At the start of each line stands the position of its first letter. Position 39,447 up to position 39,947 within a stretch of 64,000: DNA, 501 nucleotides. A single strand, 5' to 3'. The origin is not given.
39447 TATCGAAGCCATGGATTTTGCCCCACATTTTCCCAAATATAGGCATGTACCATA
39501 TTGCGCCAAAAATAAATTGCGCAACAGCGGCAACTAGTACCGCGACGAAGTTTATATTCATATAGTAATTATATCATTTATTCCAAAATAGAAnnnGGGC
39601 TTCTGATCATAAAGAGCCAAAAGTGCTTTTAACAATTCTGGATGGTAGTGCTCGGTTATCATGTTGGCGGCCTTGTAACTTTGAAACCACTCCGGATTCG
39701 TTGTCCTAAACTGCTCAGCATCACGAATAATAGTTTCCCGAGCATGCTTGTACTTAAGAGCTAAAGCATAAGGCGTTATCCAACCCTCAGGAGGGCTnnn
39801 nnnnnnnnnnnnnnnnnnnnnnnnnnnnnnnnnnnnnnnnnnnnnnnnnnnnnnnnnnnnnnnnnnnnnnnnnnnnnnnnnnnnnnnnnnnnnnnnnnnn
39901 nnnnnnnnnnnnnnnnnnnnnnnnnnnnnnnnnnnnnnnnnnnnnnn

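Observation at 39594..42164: SF2 helicase with five tandem ~67-aa C-terminal repeats, beside a tRNA cluster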

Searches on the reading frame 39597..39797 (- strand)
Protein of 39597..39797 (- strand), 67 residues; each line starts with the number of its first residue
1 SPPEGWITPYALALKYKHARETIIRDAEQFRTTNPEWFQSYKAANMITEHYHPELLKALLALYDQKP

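Call 35: search_solved_structures(query=A3, max_evalue=10, show_alignments=2)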
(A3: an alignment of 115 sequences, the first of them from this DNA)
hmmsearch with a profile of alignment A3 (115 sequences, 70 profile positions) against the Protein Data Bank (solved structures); distinct sequences matched with E-value up to 10: 17.
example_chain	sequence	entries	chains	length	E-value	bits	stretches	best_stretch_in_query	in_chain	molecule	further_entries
1rq6_A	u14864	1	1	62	0.048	16.7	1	17-63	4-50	30S ribosomal protein S17e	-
4fhr_B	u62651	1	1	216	0.18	14.9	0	47-66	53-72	Flagellar motor switch protein FliG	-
1lkv_X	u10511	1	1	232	0.23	14.6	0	47-66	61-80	FLAGELLAR MOTOR SWITCH PROTEIN FLIG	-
8w2s_A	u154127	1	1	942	0.31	14.2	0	26-46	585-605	HNH nuclease domain-containing protein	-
6d6v_H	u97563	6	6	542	0.52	13.4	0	10-49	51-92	Telomerase La-related protein p65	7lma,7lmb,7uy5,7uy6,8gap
4ydh_A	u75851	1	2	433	0.53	13.4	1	3-45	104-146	Formin-like protein 1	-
9e71_BS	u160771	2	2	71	0.63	13.2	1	17-47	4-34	Small ribosomal subunit protein eS17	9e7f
1pdn_C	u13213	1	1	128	0.63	13.2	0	16-37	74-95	PROTEIN (PRD PAIRED)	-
3r0a_A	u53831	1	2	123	0.66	13.1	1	2-32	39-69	Putative transcriptional regulator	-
4r6i_A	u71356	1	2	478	0.83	12.8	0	5-32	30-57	Anthrax toxin expression trans-acting positive regulator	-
4yg1_A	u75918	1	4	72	0.98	12.5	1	3-27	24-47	Antitoxin HipB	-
4yg4_A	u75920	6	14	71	0.99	12.5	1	3-27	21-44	Antitoxin HipB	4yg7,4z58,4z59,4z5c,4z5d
2eo4_A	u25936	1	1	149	1.1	12.4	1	32-65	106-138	150aa long hypothetical histidine triad nucleotide-binding protein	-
7pnt_Y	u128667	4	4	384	1.5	12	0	30-45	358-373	28S ribosomal protein S31, mitochondrial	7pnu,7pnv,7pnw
1uly_A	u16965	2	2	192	2.3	11.4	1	6-32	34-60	hypothetical protein PH1932 | hypothetical transcription regulator protein, PH1932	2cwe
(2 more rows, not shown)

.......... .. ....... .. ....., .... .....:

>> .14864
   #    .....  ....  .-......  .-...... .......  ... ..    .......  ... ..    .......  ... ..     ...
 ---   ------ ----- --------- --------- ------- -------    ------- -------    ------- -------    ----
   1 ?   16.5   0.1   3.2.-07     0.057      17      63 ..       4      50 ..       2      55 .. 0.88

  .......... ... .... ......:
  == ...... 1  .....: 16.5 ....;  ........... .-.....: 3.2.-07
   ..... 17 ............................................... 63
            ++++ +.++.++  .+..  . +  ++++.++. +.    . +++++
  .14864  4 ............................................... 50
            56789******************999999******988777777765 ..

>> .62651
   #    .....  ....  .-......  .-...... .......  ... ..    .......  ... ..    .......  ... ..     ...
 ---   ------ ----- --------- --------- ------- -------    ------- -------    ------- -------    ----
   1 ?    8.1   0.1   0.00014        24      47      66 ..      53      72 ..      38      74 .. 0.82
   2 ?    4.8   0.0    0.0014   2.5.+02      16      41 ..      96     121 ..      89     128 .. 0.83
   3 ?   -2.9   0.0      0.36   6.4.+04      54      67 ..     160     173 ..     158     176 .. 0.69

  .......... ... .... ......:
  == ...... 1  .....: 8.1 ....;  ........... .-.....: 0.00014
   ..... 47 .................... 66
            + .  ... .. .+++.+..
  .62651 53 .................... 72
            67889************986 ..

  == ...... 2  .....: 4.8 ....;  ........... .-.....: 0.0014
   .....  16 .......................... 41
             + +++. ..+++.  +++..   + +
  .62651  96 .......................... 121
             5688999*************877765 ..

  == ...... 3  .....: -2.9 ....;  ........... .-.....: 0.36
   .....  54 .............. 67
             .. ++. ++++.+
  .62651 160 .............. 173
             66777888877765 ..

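Call 40: predict_structure(alignment_id=A3)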
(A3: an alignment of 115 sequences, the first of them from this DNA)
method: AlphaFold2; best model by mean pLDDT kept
length: 67 residues; sequences in the alignment: 115
mean_pLDDT: 91.5   pTM: 0.75
mean pLDDT of the five models: 91.5, 90.7, 90.0, 89.4, 88.8
residues with pLDDT >= 90: 51; 70-90: 14; 50-70: 2; < 50: 0
segments of 3 or more residues with pLDDT < 50: none
pLDDT, mean of each block of 10 residues (from residue 1): 90 93 95 96 90 95 78
secondary structure, 60 per line:
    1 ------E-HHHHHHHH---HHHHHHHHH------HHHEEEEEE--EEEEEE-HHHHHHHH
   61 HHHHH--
elements in order: H9-16 H20-28 E38-43 E46-51 H53-65

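Call 51: search_protein_representatives(alignment_id=A3)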
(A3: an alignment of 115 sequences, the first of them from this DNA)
Query: 115 sequences, 70 profile positions. Proteins with E-value up to 0.001 (for the whole library): 936; up to 1e-10: 598; up to 1e-30: 341. The best 150 are listed.
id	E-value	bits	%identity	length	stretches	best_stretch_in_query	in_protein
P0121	2.9e-289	949.7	-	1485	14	1-70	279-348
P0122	4.3e-272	894.7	-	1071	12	1-67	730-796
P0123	2.2e-269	886.0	-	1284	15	1-65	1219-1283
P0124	2.9e-261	860.1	-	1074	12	2-65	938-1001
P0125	6.9e-230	759.5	-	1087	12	1-70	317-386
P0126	8.1e-219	724.1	-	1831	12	2-70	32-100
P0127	3.6e-212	702.8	-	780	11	1-67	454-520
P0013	1.6e-208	691.1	-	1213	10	1-70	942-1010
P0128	2.5e-205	680.8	-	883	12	2-64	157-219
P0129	3.6e-200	664.3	-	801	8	1-70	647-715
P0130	1.8e-197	655.7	-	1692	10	1-63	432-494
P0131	2.1e-189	629.8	-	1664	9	1-70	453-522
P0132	7.9e-177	589.6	-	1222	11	1-70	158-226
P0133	2.2e-173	578.5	-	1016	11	2-70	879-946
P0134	6.2e-172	573.9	-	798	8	1-65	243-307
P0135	9.6e-169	563.7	-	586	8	1-66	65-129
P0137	2.0e-164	549.8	-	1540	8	1-70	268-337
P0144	3.4e-148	497.8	-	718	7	1-70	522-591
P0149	2.6e-140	472.6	-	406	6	1-65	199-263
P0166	7.3e-125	423.1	-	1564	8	1-70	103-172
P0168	1.7e-120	409.1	-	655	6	1-65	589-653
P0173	4.4e-114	388.5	-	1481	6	1-70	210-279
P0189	5.7e-101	346.5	-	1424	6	1-60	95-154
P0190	6.2e-101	346.4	-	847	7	1-65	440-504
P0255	6.2e-77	269.5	-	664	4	2-65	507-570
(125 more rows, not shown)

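Call 52: search_protein_families(library=pfam, proteins=[P0126, P0130, P0137, P0166, P0173, P0189], max_evalue=0.001)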
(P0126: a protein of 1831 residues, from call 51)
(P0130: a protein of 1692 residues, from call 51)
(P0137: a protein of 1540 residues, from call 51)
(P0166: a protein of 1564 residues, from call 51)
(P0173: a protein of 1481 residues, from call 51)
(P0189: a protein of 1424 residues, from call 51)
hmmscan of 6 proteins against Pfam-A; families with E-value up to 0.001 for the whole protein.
P0126 (1831 aa): 6 families
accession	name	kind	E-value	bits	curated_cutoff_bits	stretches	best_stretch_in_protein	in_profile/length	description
PF00176.29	SNF2-rel_dom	-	4e-17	62.7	24.9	1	1041-1202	17-184/290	SNF2-related domain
PF00271.37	Helicase_C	-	3.1e-10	40.7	23.5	1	1301-1417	4-110/110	Helicase conserved C-terminal domain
PF00270.35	DEAD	-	1.3e-07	32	26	1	1031-1185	4-163/167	DEAD/DEAH box helicase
PF08241.18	Methyltransf_11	-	8.9e-07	29.9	21.2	1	1565-1662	1-95/95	Methyltransferase domain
PF04851.21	ResIII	-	2.6e-05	24.6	22.5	1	1031-1152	20-141/164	Type III restriction enzyme, res subunit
PF08897.16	DUF1841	-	0.0003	21.3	24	0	387-425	19-57/135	Domain of unknown function (DUF1841)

P0130 (1692 aa): 8 families
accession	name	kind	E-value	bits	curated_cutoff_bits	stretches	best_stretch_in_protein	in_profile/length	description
PF00176.29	SNF2-rel_dom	-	8.1e-15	55.1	24.9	1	900-1138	17-260/290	SNF2-related domain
PF08241.18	Methyltransf_11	-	2.1e-08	35.1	21.2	1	1441-1520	16-95/95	Methyltransferase domain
PF05148.21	Methyltransf_8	-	2.4e-06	28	27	1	1394-1547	46-182/219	Hypothetical methyltransferase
PF00270.35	DEAD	-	6.6e-06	26.4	26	1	895-1055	9-166/167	DEAD/DEAH box helicase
PF00271.37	Helicase_C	-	1.9e-05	25.3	23.5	1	1165-1282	2-110/110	Helicase conserved C-terminal domain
PF04851.21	ResIII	-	5.1e-05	23.7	22.5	1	893-1048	20-162/164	Type III restriction enzyme, res subunit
PF01209.24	Ubie_methyltran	-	7.1e-05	22.7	20.1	1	1460-1526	99-157/233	ubiE/COQ5 methyltransferase family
PF13649.12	Methyltransf_25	-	0.00011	23.2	27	1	1433-1516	10-97/97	Methyltransferase domain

P0137 (1540 aa): 5 families
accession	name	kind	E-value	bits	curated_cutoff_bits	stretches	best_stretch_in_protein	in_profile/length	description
PF00176.29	SNF2-rel_dom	-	6.2e-19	68.6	24.9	1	736-981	16-264/290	SNF2-related domain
PF00271.37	Helicase_C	-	1.7e-14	54.5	23.5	1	1009-1123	6-110/110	Helicase conserved C-terminal domain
PF08241.18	Methyltransf_11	-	9.3e-07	29.8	21.2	1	1266-1360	1-94/95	Methyltransferase domain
PF00270.35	DEAD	-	9.4e-07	29.1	26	1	727-891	4-162/167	DEAD/DEAH box helicase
PF13551.12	HTH_29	-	6.5e-06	26.6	28.1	0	408-436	10-38/64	Winged helix-turn helix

P0166 (1564 aa): 6 families
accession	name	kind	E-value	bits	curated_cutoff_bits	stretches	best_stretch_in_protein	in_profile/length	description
PF00176.29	SNF2-rel_dom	-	7.9e-22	78.1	24.9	1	773-1014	16-260/290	SNF2-related domain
PF00271.37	Helicase_C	-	4.6e-12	46.6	23.5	1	1041-1159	2-110/110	Helicase conserved C-terminal domain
PF04851.21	ResIII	-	1e-06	29.2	22.5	1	767-907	20-150/164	Type III restriction enzyme, res subunit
PF08241.18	Methyltransf_11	-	4.1e-06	27.8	21.2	1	1302-1397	1-95/95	Methyltransferase domain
PF00270.35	DEAD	-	6.3e-06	26.5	26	1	764-931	4-166/167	DEAD/DEAH box helicase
PF13936.12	HTH_38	-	3.7e-05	23.8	27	0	453-466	25-38/44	Helix-turn-helix domain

P0173 (1481 aa): 6 families
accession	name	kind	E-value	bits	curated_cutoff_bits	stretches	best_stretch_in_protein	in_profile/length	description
PF00176.29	SNF2-rel_dom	-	5.1e-18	65.6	24.9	1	692-933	19-262/290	SNF2-related domain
PF00271.37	Helicase_C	-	1.3e-09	38.7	23.5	1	969-1076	9-110/110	Helicase conserved C-terminal domain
PF13551.12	HTH_29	-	5.5e-07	30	28.1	0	148-175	14-41/64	Winged helix-turn helix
PF08241.18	Methyltransf_11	-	1.1e-06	29.6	21.2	1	1220-1312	1-93/95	Methyltransferase domain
PF05148.21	Methyltransf_8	-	8.8e-06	26.2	27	1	1189-1342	46-183/219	Hypothetical methyltransferase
PF00270.35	DEAD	-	1.2e-05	25.6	26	1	680-845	4-163/167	DEAD/DEAH box helicase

P0189 (1424 aa): 7 families
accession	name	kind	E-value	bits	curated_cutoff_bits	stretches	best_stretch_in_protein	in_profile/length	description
PF00176.29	SNF2-rel_dom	-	1.9e-17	63.7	24.9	1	631-807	17-188/290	SNF2-related domain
PF00271.37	Helicase_C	-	5.5e-10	39.9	23.5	1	908-1017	7-110/110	Helicase conserved C-terminal domain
PF00270.35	DEAD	-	4.9e-08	33.3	26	1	621-789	4-166/167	DEAD/DEAH box helicase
PF08241.18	Methyltransf_11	-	3.8e-06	27.9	21.2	1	1161-1256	1-95/95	Methyltransferase domain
PF04851.21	ResIII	-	1.5e-05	25.4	22.5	1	624-782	20-162/164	Type III restriction enzyme, res subunit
PF13551.12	HTH_29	-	0.00012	22.5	28.1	0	298-328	10-40/64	Winged helix-turn helix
PF12802.13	MarR_2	-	0.00062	20.3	27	0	292-326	13-46/61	MarR family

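Call 53: list_cluster_members(proteins=[P0126, P0130, P0137, P0121, P0122, P0123, P0127, P0135, P0149, P0166])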
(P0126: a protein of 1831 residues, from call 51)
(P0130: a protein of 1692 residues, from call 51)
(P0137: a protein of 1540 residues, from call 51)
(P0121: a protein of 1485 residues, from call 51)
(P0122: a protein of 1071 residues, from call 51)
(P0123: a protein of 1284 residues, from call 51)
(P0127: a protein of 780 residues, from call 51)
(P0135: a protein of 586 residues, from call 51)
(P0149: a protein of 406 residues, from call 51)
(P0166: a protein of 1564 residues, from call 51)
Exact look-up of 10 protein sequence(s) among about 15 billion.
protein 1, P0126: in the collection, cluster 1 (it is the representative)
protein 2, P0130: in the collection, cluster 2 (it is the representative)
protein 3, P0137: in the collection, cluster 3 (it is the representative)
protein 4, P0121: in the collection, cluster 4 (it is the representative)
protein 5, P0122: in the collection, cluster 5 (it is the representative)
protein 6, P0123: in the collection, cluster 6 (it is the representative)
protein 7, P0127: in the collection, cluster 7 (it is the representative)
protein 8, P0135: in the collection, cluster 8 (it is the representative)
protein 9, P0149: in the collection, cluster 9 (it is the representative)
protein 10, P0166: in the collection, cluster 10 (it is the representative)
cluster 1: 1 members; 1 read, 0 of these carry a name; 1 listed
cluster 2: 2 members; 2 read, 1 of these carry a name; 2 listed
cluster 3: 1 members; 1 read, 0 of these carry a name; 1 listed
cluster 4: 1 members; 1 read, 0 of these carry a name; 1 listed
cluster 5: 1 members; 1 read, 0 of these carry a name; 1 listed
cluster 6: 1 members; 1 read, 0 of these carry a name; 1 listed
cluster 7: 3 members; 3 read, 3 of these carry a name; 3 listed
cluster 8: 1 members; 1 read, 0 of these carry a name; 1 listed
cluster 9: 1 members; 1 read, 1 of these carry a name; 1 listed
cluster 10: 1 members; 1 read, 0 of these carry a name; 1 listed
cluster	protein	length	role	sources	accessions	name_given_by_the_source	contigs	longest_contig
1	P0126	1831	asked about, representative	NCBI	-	-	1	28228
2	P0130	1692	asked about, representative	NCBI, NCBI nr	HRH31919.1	MAG TPA: SNF2-related protein [bacterium] | SNF2-related protein [bacterium]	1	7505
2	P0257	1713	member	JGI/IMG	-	-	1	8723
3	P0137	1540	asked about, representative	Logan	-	-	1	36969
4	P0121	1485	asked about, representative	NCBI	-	-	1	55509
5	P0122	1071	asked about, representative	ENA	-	-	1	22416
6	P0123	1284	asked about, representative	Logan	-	-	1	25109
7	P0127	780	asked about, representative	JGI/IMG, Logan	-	hypothetical protein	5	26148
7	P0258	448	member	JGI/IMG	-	hypothetical protein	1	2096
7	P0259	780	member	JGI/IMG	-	hypothetical protein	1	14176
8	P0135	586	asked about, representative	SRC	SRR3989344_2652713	-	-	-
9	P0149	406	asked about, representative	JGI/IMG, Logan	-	uncharacterized protein (DUF924 family)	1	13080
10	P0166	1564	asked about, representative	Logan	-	-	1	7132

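Call 55: search_protein_families(library=pfam, proteins=[P0122, P0124, P0129, P0134, P0144, P0168, P0127, P0128, P0190, P0255], max_evalue=0.001)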
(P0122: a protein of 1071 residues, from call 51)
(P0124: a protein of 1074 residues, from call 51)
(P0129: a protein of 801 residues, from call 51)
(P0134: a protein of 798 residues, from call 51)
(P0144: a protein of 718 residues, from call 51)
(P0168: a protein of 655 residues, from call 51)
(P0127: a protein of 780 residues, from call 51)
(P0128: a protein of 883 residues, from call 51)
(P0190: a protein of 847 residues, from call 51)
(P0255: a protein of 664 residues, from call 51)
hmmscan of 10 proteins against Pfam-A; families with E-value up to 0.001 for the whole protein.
P0122 (1071 aa): 2 families
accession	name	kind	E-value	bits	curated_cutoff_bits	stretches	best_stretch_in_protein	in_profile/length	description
PF08069.17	Ribosomal_S13_N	-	0.00014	22.3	25.4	0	611-634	11-34/60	Ribosomal S13/S15 N-terminal domain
PF20797.2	HepT-like_2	-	0.00014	22.3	27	0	497-520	29-53/110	HepT-like protein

P0124 (1074 aa): 18 families
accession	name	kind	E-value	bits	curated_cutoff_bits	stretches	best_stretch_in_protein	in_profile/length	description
PF18740.7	EC042_2821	-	1.2e-11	45.4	24.9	0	1047-1070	65-88/97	EC042_2821-like Restriction Endonuclease-like domain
PF23324.1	DUF7086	-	5.2e-10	39.8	27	0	990-1048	37-95/134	Domain of unknown function (DUF7086)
PF22136.2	MpAgo_N-like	-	3.6e-08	33.9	27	0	685-719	3-37/65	Bacterial argonaute protein N-terminal domain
PF16677.11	GP3_package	-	4.3e-07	30.5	29.4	0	313-351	26-60/105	DNA-packaging protein gp3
PF03070.21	TENA_THI-4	-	8.7e-07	29.4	22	0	337-385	136-184/210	TENA/THI-4/PQQC family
PF07261.16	DnaB_2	-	3.2e-06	27.2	22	0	985-1004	27-46/74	Replication initiation and membrane attachment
PF13542.12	HTH_Tnp_ISL3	-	1e-05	25.3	27.4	0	741-760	30-49/51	Helix-turn-helix domain of transposase family ISL3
PF00816.26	Histone_HNS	-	1.5e-05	25.1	25.6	0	555-568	16-29/38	H-NS histone C-terminal domain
PF16448.10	LapD_MoxY_N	-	2.3e-05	24.7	25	0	339-360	68-89/124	LapD/MoxY periplasmic domain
PF08279.18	HTH_11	-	4.1e-05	23.8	25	0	872-892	15-34/55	HTH domain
PF08398.15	Phospholip_A2_4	-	4.7e-05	24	23.9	0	826-853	26-53/80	Phospholipase A2-like domain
PF13551.12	HTH_29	-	7.3e-05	23.2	28.1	0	735-761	10-36/64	Winged helix-turn helix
PF01047.28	MarR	-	0.00011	22.4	24.6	0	738-760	18-40/59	MarR family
PF13730.12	HTH_36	-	0.00012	22.2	25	0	737-759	25-47/55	Helix-turn-helix domain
PF11603.13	Sir1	-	0.00014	22.7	24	0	412-450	37-75/120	Sir1, ORC-binding domain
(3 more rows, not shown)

P0129 (801 aa): 10 families
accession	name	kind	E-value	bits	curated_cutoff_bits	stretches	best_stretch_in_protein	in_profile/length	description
PF18593.6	CdiI_2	-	2.1e-07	32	26.7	0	7-48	23-66/91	CdiI immunity protein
PF09713.15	A_thal_3526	-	1.7e-06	28.6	27.8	0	452-483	20-51/53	Plant protein 1589 of unknown function (A_thal_3526)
PF13551.12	HTH_29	-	2.3e-05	24.8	28.1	0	446-476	10-40/64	Winged helix-turn helix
PF06041.17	DUF924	-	2.5e-05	24.9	27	0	607-654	9-56/180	Bacterial protein of unknown function (DUF924)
PF13384.12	HTH_23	-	5.3e-05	23.3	24.6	0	452-476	21-45/50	Homeodomain-like domain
PF13412.12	HTH_24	-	0.00018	21.4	21.9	0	449-474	18-43/48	Winged helix-turn-helix DNA-binding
PF01381.28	HTH_3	-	0.00043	20.7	23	0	450-473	11-34/55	Helix-turn-helix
PF09743.14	E3_UFM1_ligase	-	0.0006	20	23.2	0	569-645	56-129/272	E3 UFM1-protein ligase 1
PF13545.12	HTH_Crp_2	-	0.00092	19.6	27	0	517-542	23-48/70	Crp-like helix-turn-helix domain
PF13518.12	HTH_28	-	0.00097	19.6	25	0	447-475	12-39/52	Helix-turn-helix domain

P0134 (798 aa): 3 families
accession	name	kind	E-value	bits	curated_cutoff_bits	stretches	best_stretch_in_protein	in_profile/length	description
PF17150.9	CHASE6_C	-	0.00021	22.2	27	0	497-519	29-51/80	C-terminal domain of two-partite extracellular sensor domain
PF13551.12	HTH_29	-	0.00025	21.5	28.1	0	314-356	10-51/64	Winged helix-turn helix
PF08279.18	HTH_11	-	0.0006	20.1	25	0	386-405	16-35/55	HTH domain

P0144 (718 aa): 0 families

P0168 (655 aa): 2 families
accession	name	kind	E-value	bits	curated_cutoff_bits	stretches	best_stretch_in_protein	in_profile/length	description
PF13551.12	HTH_29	-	4.9e-05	23.8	28.1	0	391-418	10-37/64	Winged helix-turn helix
PF20317.4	HTH_60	-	0.00029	21.6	24.1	0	596-627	21-52/140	Helix-turn-helix domain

P0127 (780 aa): 3 families
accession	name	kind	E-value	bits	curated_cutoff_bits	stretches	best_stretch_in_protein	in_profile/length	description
PF13551.12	HTH_29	-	1.5e-08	35.1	28.1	0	22-78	5-61/64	Winged helix-turn helix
PF09713.15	A_thal_3526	-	1.2e-05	26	27.8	0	531-562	21-52/53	Plant protein 1589 of unknown function (A_thal_3526)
PF08897.16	DUF1841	-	4.2e-05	24.1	24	0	473-507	23-57/135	Domain of unknown function (DUF1841)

P0128 (883 aa): 2 families
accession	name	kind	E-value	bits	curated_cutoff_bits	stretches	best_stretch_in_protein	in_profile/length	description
PF13518.12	HTH_28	-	2e-10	41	25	0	600-629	10-37/52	Helix-turn-helix domain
PF18024.7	HTH_50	-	0.00055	20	27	0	162-182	25-45/50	Helix-turn-helix domain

P0190 (847 aa): 1 family
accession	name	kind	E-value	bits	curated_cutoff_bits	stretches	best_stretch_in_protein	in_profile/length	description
PF08897.16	DUF1841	-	1.8e-05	25.3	24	0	530-563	25-58/135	Domain of unknown function (DUF1841)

P0255 (664 aa): 1 family
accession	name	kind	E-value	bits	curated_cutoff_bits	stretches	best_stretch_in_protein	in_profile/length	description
PF13551.12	HTH_29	-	1.7e-05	25.3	28.1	0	445-492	15-62/64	Winged helix-turn helix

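Call 59: find_encoding_contigs(protein=P0137, flank=6000, max_places=2)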
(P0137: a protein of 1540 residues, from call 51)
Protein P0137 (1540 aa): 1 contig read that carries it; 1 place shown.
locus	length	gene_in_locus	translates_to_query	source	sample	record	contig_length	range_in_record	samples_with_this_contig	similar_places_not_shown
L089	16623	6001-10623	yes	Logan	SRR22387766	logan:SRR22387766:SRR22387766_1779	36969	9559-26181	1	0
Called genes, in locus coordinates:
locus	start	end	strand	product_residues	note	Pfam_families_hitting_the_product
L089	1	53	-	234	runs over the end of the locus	-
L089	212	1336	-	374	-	-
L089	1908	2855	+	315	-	PF13793:Pribosyltran_N, PF00156:Pribosyltran (faint), PF14572:Pribosyl_synth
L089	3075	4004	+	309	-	-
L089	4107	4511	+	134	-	-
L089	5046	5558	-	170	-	-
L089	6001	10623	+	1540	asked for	PF26109:WHD_BrxR (faint), PF13551:HTH_29 (faint), PF00176:SNF2-rel_dom, PF00270:DEAD (weak), PF00271:Helicase_C, PF08241:Methyltransf_11 (weak)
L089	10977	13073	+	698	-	PF00932:LTD, PF00801:PKD, PF18911:PKD_4, PF00932:LTD (weak)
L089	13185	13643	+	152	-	PF04542:Sigma70_r2, PF08281:Sigma70_r4_2, PF04545:Sigma70_r4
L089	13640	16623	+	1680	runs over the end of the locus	PF13205:Big_5, PF11974:bMG3 (faint), PF01835:MG2 (weak), PF07703:A2M_BRD, PF00207:A2M (weak)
